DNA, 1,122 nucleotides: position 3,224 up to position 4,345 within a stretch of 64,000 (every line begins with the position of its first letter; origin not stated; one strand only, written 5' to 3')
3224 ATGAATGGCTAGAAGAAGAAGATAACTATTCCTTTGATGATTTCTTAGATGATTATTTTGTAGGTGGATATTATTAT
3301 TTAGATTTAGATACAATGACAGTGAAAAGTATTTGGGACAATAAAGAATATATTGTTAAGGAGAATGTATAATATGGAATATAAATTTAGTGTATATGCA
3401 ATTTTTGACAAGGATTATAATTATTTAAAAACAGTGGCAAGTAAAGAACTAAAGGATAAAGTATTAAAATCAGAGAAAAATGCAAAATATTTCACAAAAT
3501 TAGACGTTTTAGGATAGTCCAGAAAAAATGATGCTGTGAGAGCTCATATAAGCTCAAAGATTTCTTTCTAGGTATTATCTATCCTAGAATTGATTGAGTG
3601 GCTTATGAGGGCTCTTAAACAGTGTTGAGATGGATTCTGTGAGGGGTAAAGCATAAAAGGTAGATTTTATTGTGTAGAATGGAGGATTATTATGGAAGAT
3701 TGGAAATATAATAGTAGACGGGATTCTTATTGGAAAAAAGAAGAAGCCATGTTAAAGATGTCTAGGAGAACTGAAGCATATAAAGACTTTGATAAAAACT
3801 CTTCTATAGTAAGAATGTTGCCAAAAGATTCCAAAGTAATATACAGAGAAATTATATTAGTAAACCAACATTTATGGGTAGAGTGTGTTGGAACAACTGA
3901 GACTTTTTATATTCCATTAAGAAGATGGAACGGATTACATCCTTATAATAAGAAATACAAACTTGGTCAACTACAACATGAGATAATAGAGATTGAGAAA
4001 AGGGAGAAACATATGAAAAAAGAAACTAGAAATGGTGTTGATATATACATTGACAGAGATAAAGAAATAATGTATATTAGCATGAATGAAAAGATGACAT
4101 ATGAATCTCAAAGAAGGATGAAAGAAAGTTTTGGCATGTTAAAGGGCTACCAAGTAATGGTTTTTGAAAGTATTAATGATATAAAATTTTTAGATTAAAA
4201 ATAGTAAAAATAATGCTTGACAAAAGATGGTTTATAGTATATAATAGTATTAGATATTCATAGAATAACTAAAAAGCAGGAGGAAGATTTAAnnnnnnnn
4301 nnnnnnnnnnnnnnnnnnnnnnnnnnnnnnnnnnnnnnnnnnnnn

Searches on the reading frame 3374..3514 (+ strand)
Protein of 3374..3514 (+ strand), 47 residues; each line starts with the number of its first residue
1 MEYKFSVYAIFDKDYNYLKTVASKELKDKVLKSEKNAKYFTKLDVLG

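Call 32: search_protein_families(library=pfam, proteins=[window:3374-3514:+], max_evalue=0.01)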
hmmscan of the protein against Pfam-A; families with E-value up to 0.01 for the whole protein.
window:3374-3514:+ (47 aa): 0 families

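Call 33: search_protein_families(library=phrogs, proteins=[window:3374-3514:+], max_evalue=0.001)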
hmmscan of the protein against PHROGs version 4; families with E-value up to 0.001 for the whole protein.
window:3374-3514:+ (47 aa): 1 family
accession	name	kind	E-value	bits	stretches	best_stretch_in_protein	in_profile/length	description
phrog_28008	-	unknown function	4.1e-10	40.5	1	4-45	7-48/57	-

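Call 53: find_homologous_proteins(query=window:3374-3514:+, max_evalue=0.001)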
Query window:3374-3514:+ (47 aa): 27 proteins with E <= 0.001 among 27 candidates.
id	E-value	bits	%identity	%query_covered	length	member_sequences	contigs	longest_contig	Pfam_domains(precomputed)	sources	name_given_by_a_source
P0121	1.0e-20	89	98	100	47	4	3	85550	-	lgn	-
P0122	1.1e-20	89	98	100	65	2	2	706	-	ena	-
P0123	3.1e-20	87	94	100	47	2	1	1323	-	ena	-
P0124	3.2e-20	87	94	100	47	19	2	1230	-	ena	-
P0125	5.7e-20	86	94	100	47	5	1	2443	-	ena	-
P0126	6.4e-20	86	96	100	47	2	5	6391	-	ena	-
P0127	7.5e-20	86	94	100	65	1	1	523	-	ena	-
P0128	8.6e-20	86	94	100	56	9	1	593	-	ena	-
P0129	8.8e-20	86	94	100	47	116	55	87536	-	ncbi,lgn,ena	-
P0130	9.0e-20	86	94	100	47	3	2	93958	-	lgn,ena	-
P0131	1.3e-19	85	91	100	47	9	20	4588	-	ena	-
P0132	1.6e-19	85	94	100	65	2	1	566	-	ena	-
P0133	1.8e-19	85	94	100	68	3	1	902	-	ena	-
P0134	1.9e-19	85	91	100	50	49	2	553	-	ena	-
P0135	2.0e-19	85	91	100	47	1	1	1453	-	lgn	-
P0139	6.1e-19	83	89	100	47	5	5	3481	-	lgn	-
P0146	1.8e-17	79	89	98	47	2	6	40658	-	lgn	-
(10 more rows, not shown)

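Call 54: find_encoding_contigs(protein=P0129, flank=1500, max_places=10)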
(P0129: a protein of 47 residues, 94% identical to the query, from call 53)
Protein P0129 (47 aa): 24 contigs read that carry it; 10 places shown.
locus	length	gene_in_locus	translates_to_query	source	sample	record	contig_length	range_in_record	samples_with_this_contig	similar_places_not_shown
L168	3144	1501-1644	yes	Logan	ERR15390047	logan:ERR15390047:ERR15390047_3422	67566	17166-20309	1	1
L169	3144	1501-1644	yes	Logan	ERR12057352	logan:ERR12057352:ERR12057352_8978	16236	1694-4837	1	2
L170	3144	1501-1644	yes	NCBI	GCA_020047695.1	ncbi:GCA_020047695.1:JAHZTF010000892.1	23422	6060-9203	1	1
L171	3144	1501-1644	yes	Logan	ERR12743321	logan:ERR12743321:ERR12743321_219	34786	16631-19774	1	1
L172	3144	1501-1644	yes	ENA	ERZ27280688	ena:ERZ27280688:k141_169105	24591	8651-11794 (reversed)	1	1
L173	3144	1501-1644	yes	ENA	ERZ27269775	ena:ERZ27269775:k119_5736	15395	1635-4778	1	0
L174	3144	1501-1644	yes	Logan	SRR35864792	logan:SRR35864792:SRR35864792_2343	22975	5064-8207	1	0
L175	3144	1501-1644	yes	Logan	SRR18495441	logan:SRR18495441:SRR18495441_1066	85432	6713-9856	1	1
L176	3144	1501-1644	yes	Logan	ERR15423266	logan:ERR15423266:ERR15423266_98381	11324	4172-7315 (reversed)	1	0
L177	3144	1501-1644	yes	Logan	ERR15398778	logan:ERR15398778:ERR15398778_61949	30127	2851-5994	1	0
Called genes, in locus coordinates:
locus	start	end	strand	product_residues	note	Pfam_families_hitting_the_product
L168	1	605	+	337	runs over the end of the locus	PF00145:DNA_methylase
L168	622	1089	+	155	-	-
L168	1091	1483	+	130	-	-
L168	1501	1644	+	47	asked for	-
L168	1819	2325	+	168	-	-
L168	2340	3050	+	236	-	-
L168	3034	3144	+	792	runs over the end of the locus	PF00317:Ribonuc_red_lgN, PF02867:Ribonuc_red_lgC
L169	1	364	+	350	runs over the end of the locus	PF13479:AAA_24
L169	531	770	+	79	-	-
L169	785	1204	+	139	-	-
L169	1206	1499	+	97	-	-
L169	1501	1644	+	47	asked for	-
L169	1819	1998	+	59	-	-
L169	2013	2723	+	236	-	-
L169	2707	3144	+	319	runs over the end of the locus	PF00317:Ribonuc_red_lgN, PF02867:Ribonuc_red_lgC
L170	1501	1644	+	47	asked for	-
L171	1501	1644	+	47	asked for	-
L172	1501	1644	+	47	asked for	-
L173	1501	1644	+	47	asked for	-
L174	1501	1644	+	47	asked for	-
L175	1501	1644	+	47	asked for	-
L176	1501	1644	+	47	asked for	-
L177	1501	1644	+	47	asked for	-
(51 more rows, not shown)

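Call 55: find_encoding_contigs(protein=P0131, flank=1500, max_places=10)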
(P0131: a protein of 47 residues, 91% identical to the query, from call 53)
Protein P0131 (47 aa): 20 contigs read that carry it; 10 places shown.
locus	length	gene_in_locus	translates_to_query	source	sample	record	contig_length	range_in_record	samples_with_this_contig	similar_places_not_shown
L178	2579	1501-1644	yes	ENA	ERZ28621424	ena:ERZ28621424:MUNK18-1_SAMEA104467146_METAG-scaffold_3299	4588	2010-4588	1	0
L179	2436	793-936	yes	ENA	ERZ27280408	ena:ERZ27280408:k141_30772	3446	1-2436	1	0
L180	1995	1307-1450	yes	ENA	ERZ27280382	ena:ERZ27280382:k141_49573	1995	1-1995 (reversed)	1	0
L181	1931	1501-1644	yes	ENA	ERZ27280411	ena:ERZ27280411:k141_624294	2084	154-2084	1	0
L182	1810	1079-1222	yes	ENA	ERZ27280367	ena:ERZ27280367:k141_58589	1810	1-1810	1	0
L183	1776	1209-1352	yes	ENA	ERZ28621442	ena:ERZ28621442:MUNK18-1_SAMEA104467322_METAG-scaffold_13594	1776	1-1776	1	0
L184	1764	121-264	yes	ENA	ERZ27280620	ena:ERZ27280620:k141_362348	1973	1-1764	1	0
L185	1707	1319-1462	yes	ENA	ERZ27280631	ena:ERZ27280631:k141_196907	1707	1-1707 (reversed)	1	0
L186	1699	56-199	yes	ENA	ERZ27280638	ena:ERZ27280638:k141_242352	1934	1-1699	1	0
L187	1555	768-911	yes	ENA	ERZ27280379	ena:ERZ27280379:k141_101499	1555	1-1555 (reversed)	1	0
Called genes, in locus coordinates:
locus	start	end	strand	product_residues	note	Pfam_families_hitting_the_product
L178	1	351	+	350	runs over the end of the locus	PF13479:AAA_24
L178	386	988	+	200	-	-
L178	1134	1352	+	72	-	-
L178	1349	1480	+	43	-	-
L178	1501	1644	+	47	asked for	-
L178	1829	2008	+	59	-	-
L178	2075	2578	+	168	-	?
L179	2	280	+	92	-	?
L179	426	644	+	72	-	-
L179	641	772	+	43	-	-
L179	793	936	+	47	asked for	-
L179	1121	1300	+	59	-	-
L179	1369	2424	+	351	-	-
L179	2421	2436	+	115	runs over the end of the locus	PF07972:Flavodoxin_NdrI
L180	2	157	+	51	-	?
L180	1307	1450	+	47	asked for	-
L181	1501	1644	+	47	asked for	-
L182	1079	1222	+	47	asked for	-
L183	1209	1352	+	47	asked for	-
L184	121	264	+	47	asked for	-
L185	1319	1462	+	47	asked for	-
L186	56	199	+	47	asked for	-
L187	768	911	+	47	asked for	-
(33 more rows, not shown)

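Call 56: find_encoding_contigs(protein=P0146, flank=1500, max_places=10)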
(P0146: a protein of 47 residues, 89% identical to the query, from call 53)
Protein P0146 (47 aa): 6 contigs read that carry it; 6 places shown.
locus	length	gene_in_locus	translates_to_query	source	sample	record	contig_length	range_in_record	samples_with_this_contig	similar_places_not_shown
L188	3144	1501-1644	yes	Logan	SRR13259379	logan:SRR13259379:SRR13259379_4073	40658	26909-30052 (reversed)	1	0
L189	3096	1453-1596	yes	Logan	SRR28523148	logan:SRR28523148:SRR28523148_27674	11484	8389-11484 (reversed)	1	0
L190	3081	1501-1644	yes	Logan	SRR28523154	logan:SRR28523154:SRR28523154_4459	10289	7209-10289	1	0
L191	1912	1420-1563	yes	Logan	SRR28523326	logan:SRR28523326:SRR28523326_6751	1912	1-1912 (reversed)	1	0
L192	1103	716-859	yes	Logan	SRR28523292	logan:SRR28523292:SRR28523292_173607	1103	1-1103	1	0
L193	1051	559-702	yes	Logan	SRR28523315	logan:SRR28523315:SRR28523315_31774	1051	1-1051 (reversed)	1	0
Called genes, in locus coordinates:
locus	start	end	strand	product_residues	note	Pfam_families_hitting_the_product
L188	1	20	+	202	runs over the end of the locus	-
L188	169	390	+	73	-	-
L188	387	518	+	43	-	-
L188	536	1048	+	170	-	-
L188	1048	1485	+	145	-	-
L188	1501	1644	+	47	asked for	-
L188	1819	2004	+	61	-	-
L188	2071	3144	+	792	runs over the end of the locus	PF00317:Ribonuc_red_lgN, PF02867:Ribonuc_red_lgC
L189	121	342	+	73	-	-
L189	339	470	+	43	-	-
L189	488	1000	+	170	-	-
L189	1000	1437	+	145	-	-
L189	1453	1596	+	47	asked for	-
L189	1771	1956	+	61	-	-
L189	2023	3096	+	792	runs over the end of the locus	PF00317:Ribonuc_red_lgN, PF02867:Ribonuc_red_lgC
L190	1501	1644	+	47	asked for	-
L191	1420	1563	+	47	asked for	-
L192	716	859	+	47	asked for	-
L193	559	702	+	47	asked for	-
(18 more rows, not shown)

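Call 57: find_encoding_contigs(protein=P0139, flank=1500, max_places=10)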
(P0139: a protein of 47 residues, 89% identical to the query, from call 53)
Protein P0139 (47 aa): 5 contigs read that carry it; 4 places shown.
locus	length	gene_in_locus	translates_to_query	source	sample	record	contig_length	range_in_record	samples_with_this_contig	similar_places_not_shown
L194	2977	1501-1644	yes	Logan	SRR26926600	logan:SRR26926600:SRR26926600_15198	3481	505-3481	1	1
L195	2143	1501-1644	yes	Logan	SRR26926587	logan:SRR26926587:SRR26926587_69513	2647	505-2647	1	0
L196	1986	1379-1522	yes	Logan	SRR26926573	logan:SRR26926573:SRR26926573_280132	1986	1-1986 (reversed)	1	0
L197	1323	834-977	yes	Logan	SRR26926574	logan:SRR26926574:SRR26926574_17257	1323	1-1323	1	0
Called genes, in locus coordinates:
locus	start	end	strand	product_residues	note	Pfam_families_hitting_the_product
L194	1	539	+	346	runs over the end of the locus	?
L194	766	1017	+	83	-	-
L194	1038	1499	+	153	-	-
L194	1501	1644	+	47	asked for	-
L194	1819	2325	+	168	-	-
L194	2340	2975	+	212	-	?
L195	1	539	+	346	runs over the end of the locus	?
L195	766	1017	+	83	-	-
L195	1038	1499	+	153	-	-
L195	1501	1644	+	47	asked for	-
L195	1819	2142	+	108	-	?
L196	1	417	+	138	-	?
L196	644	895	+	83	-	-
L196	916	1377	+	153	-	-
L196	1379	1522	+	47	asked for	-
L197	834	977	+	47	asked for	-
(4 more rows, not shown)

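Call 97: search_protein_families(library=pfam, proteins=[window:3374-3514:+], max_evalue=10)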
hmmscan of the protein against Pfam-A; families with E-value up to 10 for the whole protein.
window:3374-3514:+ (47 aa): 0 families

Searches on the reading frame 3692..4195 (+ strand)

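Call 32: search_protein_families(library=pfam, proteins=[window:3692-4195:+], max_evalue=0.01)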
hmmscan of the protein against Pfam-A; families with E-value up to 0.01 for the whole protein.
window:3692-4195:+ (168 aa): 0 families

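Call 33: search_protein_families(library=phrogs, proteins=[window:3692-4195:+], max_evalue=0.001)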
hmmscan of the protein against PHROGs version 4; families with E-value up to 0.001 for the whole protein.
window:3692-4195:+ (168 aa): 1 family
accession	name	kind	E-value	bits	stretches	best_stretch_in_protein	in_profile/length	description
phrog_33273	-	unknown function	1.2e-05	26.1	1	46-98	34-84/85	-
